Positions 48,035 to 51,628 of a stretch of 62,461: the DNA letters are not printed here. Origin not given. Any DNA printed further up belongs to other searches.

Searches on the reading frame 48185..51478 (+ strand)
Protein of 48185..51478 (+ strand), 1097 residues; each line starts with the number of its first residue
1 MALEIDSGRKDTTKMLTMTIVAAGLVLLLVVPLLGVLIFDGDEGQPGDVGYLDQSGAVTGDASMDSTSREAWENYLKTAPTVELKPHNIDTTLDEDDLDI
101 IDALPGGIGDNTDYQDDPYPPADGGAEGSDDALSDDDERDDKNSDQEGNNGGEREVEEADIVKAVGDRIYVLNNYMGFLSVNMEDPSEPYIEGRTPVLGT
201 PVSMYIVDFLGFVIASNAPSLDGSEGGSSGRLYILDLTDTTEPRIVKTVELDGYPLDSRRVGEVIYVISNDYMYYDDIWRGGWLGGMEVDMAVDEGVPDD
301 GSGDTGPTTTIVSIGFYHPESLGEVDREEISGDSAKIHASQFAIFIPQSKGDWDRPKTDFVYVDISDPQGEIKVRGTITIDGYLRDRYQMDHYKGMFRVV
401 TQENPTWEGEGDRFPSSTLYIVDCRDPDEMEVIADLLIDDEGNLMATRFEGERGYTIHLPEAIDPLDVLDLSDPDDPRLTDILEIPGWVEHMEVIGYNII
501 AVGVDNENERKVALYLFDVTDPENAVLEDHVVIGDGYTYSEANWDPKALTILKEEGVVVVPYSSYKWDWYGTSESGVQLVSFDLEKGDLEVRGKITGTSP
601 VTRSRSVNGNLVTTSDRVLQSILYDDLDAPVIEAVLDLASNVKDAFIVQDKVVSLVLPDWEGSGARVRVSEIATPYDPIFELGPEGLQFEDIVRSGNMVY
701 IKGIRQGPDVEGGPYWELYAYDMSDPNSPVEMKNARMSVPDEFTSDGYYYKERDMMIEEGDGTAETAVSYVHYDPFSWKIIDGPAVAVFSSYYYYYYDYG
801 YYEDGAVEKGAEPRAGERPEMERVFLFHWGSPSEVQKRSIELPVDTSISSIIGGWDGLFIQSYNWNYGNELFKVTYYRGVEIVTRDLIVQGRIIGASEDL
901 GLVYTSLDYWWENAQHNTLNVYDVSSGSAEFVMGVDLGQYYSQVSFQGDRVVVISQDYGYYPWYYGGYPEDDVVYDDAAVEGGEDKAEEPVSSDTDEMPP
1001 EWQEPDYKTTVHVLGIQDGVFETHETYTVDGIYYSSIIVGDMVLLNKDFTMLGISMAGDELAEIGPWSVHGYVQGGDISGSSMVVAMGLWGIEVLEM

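Call 9: search_protein_families(library=pfam, proteins=[window:48185-51478:+], max_evalue=0.001)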
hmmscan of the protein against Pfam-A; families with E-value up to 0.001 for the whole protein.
window:48185-51478:+ (1097 aa): 1 family
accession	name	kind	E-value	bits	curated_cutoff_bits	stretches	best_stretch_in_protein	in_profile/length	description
PF09826.15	Beta_propel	-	7.7e-64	216.8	22.4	1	150-624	5-492/495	Beta propeller domain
